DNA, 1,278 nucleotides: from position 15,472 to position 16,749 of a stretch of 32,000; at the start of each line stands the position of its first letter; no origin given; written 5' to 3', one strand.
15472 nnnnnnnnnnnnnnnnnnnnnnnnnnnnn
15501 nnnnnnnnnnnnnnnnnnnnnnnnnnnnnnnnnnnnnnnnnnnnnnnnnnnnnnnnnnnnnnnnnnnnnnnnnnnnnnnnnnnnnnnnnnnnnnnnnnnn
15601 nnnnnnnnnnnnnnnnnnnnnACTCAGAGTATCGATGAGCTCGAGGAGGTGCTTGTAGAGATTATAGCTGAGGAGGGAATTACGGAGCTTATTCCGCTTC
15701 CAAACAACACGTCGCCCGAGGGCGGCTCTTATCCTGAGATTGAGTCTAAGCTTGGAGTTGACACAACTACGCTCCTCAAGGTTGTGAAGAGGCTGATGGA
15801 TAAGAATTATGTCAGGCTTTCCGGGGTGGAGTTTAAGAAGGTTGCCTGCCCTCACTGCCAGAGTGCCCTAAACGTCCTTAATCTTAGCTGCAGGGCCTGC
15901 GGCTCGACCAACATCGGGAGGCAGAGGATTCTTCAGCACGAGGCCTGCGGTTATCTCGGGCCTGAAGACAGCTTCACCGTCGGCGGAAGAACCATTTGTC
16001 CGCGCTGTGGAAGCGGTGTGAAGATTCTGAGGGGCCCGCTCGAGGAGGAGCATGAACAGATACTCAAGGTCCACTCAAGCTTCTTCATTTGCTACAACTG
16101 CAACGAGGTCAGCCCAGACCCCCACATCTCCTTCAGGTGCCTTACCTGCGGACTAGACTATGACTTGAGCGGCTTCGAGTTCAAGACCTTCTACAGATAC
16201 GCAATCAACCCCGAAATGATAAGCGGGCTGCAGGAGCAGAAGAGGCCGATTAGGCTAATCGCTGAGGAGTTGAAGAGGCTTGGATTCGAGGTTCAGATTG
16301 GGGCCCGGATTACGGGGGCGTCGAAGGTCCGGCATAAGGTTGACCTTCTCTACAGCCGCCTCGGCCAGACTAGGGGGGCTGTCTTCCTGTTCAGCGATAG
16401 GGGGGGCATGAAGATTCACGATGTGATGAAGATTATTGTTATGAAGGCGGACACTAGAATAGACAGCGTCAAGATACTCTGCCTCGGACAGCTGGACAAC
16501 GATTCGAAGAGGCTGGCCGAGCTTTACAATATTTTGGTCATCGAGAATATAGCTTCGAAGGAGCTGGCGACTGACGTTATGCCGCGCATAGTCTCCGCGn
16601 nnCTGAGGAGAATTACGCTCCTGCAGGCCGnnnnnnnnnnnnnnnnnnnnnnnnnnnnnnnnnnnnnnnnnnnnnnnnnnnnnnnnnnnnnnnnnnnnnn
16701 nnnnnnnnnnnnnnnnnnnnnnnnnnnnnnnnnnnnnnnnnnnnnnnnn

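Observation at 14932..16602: Membrane-tethered wHTH + triple zinc-ribbon protein divergent from the pilin-like operon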

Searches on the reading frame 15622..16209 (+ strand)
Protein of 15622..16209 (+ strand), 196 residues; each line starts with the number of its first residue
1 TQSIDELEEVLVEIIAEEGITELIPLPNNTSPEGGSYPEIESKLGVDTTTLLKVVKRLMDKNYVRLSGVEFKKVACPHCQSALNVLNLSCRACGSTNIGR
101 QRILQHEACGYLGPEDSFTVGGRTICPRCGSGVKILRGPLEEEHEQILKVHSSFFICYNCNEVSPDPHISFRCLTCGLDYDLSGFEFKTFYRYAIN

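Call 61: predict_structure(alignment_id=A5)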
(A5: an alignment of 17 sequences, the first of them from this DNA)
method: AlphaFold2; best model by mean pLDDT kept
length: 196 residues; sequences in the alignment: 17
mean_pLDDT: 88.3   pTM: 0.65
mean pLDDT of the five models: 88.3, 87.6, 86.3, 65.2, 45.7
residues with pLDDT >= 90: 125; 70-90: 58; 50-70: 7; < 50: 6
segments of 3 or more residues with pLDDT < 50: 139-144
pLDDT, mean of each block of 10 residues (from residue 1): 88 93 92 91 92 94 94 93 93 93 88 86 85 66 61 90 91 94 88 93
secondary structure, 60 per line:
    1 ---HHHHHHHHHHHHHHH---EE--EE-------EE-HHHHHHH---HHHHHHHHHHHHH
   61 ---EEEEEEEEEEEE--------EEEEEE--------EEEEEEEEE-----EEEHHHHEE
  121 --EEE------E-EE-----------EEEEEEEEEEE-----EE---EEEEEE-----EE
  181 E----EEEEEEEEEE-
elements in order: H4-18 H38-44 H48-60 E64-75 E84-89 E98-106 E112-114 H115-118 E123-125 E147-157 E168-173 E179-181 E186-195

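Call 64: fold_search(model_id=the predicted structure, library=pdb)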
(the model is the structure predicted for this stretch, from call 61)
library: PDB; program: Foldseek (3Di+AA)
matches with E <= 10: 979; with E <= 0.001: 0
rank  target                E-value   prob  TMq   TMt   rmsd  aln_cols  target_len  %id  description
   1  3k2z_B                4.4e-02  0.23  0.21  0.21  23.8       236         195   12  Crystal structure of a LexA protein from Thermotoga maritima (released 2010-10-06)
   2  3k2z_A                6.9e-02  0.20  0.21  0.22  23.6       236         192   12  Crystal structure of a LexA protein from Thermotoga maritima (released 2010-10-06)
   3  1h9g                  1.3e-01  0.99  0.24  0.21   4.2        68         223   25  FadR, FATTY ACID RESPONSIVE TRANSCRIPTION FACTOR FROM E. COLI, in complex with myristoyl-CoA (released 2001-03-09)
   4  8cli_A                2.1e-01  0.99  0.24  0.09   7.1        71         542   11  TFIIIC TauB-DNA monomer (released 2023-06-21)
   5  3bwg_B                2.1e-01  0.14  0.23  0.20  19.3       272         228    7  The crystal structure of possible transcriptional regulator YydK from Bacillus subtilis subsp. subtilis str. 168 (released 2008-01-22)
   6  9i0v_A                2.3e-01  0.23  0.23  0.20  15.9       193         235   10  Crystal structure of DasR in complex with a synthetic DasR-binding RNA aptamer (released 2026-01-28)
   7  5d4r_B                2.4e-01  0.96  0.22  0.53   4.3        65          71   15  Crystal Structure of AraR(DBD) in complex with operator ORE1 (released 2015-11-04)
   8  6sbs_A                2.4e-01  0.94  0.23  0.43   3.9        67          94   24  YtrA from Sulfolobus acidocaldarius, a GntR-family transcription factor (released 2019-07-31)
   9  8pqm                  2.6e-01  0.94  0.24  0.53   4.2        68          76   13  The DNA-binding domain of L-lactate utilization repressor (LutR-DBD) from Bacillus subtilis (released 2025-01-29)
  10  3eet_A                2.7e-01  0.14  0.22  0.18  19.9       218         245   13  Crystal structure of putative GntR-family transcriptional regulator (released 2008-09-16)
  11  1e2x                  2.9e-01  0.97  0.24  0.22   4.0        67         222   25  FadR, fatty acid responsive transcription factor from E. coli (released 2000-12-03)
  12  1hw1_A                2.9e-01  0.97  0.24  0.21   4.1        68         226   25  THE FADR-DNA COMPLEX: TRANSCRIPTIONAL CONTROL OF FATTY ACID METABOLISM IN ESCHERICHIA COLI (released 2001-01-24)
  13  4p96_A                2.9e-01  0.96  0.24  0.17   4.3        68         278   22  FadR, Fatty Acid Responsive Transcription Factor from Vibrio cholerae (released 2015-02-04)
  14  5kvr                  2.9e-01  0.92  0.23  0.50   4.0        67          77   19  X-Ray Crystal Structure of a Fragment (1-75) of a Transcriptional Regulator PdhR from Escherichia coli CFT073 (released 2016-11-02)
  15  5gpy_A                2.9e-01  0.25  0.21  0.23  22.8       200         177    9  Crystal structure of the human TFIIE complex (released 2016-11-02)
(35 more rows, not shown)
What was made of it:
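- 15622..15846 (+): Winged-helix-like N-terminal part of the TackOD1 domain: three helices plus a long beta wing. Foldseek local hits to GntR/FadR, AraR, YtrA, SlyA, DtxR and ZBP1 winged helices have probability 0.9-0.99 but E>=0.1 (call 64).
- On Winged-helix transcription factors (MarR/TrmB/GntR-type): Local Foldseek matches of 64-71 columns to FadR, AraR, YtrA, SlyA and DtxR DNA-binding domains have probability 0.9-0.99 but E of 0.1-0.7 (call 64).
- DNA-type modules: the local structural neighbours of the N-terminal part are all DNA-binding winged helices (call 64).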

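Call 65: search_protein_families(library=pfam, alignment_id=A5, max_evalue=1)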
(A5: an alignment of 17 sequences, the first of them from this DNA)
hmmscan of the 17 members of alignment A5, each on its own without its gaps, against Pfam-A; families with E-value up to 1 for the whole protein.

A. member 1, seq(196 aa): 14 families
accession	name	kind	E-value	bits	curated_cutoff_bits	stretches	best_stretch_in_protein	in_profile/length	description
PF18551.6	TackOD1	-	3.4e-24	85.9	32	1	4-195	6-188/188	Thaumarchaeal output domain 1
PF12773.13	DZR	-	0.00067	20.2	27.3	0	76-134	1-35/45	Double zinc ribbon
PF07191.17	Zn_ribbon_6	-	0.0019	18.6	25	0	73-95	16-37/67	Double zinc ribbon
PF12898.13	Stc1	-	0.0036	18.3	24.8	0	72-97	37-61/84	Stc1 domain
PF14369.11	Zn_ribbon_19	-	0.0055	17.3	30.8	0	157-177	5-28/35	zinc-ribbon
PF22747.2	Zn_ribbon_DUF2089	-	0.0066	17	27.6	1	76-96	1-21/32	DUF2089 zinc ribbon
PF01978.25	TrmB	-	0.018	15.3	25.6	1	39-70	27-58/68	Sugar-specific transcriptional regulator TrmB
PF01047.28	MarR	-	0.034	14.5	24.6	1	39-65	22-48/59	MarR family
PF18912.6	DZR_2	-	0.043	14.1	27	1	72-97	20-46/56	Double zinc ribbon domain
PF01155.25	HypA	-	0.056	13.9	28.9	0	73-98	70-97/112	Hydrogenase/urease nickel incorporation, metallochaperone, hypA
PF12802.13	MarR_2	-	0.14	12.8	27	1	39-66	25-52/61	MarR family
PF09723.15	Zn_ribbon_8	-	0.17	12.4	34.4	0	123-132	26-36/41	Zinc ribbon domain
PF23548.1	Zn_ribbon_FGT1_2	-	0.23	11.5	27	1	72-85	19-32/35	FORGETTER1 second zinc ribbon domain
PF23454.1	Zn_ribbon_Brz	-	0.57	11.3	27.9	1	72-85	4-17/58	Transcriptional regulator Brz zinc beta ribbon domain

B. families by the number of members that match (of 17 scanned): 109 families (the first 25 are shown)
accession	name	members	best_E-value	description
PF18551.6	TackOD1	17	2.3e-31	Thaumarchaeal output domain 1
PF12773.13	DZR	17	0.00013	Double zinc ribbon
PF07191.17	Zn_ribbon_6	15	0.001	Double zinc ribbon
PF01155.25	HypA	15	0.0012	Hydrogenase/urease nickel incorporation, metallochaperone, hypA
PF18912.6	DZR_2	14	0.00024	Double zinc ribbon domain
PF09723.15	Zn_ribbon_8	12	0.00037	Zinc ribbon domain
PF14369.11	Zn_ribbon_19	11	0.0027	zinc-ribbon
PF12760.12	Zn_ribbon_IS1595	9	4.1e-05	Transposase zinc-ribbon domain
PF23451.1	Zn_ribbon_PaaD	9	0.00063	PaaD zinc beta ribbon domain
PF22747.2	Zn_ribbon_DUF2089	8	0.00039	DUF2089 zinc ribbon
PF12898.13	Stc1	8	0.0036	Stc1 domain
PF23548.1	Zn_ribbon_FGT1_2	8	0.017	FORGETTER1 second zinc ribbon domain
PF08271.17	Zn_Ribbon_TF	7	0.00047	TFIIB zinc-binding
PF12172.15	zf-ChsH2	7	0.00048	ChsH2, rubredoxin-like zinc ribbon domain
PF18439.7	zf_UBZ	7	0.0018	Ubiquitin-Binding Zinc Finger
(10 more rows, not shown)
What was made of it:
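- Winged-helix similarity is weak: Foldseek E>=0.1 and Pfam below threshold (calls 64, 65).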

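Call 76: search_solved_structures(query=A5, max_evalue=1, show_alignments=2)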
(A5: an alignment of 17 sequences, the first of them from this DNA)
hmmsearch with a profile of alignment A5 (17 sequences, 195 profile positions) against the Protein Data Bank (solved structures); distinct sequences matched with E-value up to 1: 15.
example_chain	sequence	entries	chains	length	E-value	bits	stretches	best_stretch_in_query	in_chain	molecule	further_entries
2vn2_A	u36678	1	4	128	0.044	16.8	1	18-66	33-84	CHROMOSOME REPLICATION INITIATION PROTEIN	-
7ob9_I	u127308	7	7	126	0.07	16.2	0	125-160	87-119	DNA-directed RNA polymerase I subunit RPA12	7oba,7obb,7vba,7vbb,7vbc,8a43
4v7p_BU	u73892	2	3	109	0.1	15.6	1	107-144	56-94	50S ribosomal protein L24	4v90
10px_1Y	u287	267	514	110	0.11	15.6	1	107-144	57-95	50S ribosomal protein L24 | 50S ribosomal protein L23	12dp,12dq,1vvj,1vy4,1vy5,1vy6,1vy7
7pwg_m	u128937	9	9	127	0.11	15.5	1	69-102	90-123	Ubiquitin/Ribosomal protein L40e | 60S ribosomal protein eL40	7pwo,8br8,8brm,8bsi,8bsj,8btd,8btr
4v9j_BY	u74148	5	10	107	0.11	15.5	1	107-144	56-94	50S ribosomal protein L24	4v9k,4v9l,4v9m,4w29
4zer_1Y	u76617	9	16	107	0.11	15.5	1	107-144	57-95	50S ribosomal protein L24 | Large ribosomal subunit protein uL24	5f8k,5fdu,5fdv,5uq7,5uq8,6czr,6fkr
4v87_AU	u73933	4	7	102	0.12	15.4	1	107-144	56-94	50S ribosomal protein L24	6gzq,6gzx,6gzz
4v68_BY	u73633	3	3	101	0.12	15.3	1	107-144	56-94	50S ribosomal protein L24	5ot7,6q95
4v83_BU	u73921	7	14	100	0.13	15.3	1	107-144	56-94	50S ribosomal protein L24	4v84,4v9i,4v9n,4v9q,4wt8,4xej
2ayj_A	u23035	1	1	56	0.47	13.5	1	70-98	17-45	50S ribosomal protein L40e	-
9qt9_A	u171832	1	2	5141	0.58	13.2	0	106-186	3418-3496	Auxin transport protein (BIG)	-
2bx9_A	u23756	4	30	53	0.71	12.9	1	72-95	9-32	TRYPTOPHAN RNA-BINDING ATTENUATOR PROTEIN-INHIBITORY PROTEIN | Anti-TRAP regulator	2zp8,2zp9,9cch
3h0g_I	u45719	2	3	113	0.9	12.5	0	67-161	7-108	DNA-directed RNA polymerase II subunit RPB9 | RNA polymerase II subunit Rpb9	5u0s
9i05_Ay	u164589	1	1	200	0.96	12.4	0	70-93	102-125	bL36m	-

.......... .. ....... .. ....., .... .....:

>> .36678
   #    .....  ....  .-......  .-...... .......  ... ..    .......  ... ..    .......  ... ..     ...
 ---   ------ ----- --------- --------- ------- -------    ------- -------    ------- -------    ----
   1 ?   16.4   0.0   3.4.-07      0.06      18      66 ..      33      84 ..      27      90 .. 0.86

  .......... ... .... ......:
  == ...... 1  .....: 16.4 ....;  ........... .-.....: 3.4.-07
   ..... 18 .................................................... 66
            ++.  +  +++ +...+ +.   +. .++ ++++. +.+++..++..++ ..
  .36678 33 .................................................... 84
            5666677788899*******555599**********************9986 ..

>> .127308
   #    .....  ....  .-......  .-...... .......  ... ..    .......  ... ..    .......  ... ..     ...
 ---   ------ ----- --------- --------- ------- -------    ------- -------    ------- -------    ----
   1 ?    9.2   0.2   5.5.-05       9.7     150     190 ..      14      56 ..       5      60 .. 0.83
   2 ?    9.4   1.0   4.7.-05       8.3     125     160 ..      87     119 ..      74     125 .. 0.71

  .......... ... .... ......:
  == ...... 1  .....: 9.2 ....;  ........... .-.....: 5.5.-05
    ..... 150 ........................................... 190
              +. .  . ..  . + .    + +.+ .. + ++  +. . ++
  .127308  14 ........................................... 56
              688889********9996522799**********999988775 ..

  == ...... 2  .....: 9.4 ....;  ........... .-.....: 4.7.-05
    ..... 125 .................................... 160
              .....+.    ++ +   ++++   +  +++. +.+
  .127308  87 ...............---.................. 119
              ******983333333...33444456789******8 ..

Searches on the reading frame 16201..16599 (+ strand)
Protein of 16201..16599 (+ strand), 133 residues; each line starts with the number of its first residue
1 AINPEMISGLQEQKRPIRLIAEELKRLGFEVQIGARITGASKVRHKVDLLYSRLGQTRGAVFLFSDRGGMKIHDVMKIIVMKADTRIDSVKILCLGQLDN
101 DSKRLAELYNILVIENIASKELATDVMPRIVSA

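Call 32: search_protein_families(library=pfam, alignment_id=A2, max_evalue=10)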
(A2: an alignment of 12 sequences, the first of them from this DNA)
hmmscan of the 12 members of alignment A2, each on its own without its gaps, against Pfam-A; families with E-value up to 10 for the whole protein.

A. member 1, seq(133 aa): 1 family
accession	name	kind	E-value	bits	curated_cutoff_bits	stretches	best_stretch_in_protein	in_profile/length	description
PF24123.1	Myosin_VII_N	-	0.15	12.6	27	1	28-47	15-34/53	Myosin VII N-terminal beta barrel domain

B. families by the number of members that match (of 12 scanned): 8 families
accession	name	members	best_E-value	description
PF25417.1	DUF7889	1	0.013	Family of unknown function (DUF7889)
PF03610.21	EIIA-man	1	0.028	PTS system fructose IIA component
PF12512.13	DUF3717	1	0.029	Protein of unknown function (DUF3717)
PF24930.1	DUF7750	1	0.037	Domain of unknown function (DUF7750)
PF03833.19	PolC_DP2_N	1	0.055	DNA polymerase II large subunit DP2, N-terminal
PF24123.1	Myosin_VII_N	1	0.15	Myosin VII N-terminal beta barrel domain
PF01563.21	Alpha_E3_glycop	1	0.16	Alphavirus E3 glycoprotein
PF15332.11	LIME1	1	0.2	Lck-interacting transmembrane adapter 1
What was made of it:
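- Tried and rejected: Pfam on the C-domain alone: noise only (call 32).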

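Call 33: search_solved_structures(query=A2, max_evalue=10, show_alignments=3)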
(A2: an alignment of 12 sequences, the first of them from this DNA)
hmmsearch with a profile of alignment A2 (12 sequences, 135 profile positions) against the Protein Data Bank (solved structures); distinct sequences matched with E-value up to 10: 5.
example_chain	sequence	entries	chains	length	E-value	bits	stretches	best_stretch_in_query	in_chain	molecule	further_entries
1y88_A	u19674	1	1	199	0.072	16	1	19-113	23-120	Hypothetical protein AF1548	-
2osa_A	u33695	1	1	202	0.43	13.5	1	6-58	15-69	N-chimaerin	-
2x48_A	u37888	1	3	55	0.48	13.3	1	10-42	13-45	CAG38821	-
6msp_A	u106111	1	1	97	0.77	12.7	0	15-40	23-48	De novo Designed Protein Foldit3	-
5cwg_A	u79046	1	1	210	4.1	10.3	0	14-37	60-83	Designed helical repeat protein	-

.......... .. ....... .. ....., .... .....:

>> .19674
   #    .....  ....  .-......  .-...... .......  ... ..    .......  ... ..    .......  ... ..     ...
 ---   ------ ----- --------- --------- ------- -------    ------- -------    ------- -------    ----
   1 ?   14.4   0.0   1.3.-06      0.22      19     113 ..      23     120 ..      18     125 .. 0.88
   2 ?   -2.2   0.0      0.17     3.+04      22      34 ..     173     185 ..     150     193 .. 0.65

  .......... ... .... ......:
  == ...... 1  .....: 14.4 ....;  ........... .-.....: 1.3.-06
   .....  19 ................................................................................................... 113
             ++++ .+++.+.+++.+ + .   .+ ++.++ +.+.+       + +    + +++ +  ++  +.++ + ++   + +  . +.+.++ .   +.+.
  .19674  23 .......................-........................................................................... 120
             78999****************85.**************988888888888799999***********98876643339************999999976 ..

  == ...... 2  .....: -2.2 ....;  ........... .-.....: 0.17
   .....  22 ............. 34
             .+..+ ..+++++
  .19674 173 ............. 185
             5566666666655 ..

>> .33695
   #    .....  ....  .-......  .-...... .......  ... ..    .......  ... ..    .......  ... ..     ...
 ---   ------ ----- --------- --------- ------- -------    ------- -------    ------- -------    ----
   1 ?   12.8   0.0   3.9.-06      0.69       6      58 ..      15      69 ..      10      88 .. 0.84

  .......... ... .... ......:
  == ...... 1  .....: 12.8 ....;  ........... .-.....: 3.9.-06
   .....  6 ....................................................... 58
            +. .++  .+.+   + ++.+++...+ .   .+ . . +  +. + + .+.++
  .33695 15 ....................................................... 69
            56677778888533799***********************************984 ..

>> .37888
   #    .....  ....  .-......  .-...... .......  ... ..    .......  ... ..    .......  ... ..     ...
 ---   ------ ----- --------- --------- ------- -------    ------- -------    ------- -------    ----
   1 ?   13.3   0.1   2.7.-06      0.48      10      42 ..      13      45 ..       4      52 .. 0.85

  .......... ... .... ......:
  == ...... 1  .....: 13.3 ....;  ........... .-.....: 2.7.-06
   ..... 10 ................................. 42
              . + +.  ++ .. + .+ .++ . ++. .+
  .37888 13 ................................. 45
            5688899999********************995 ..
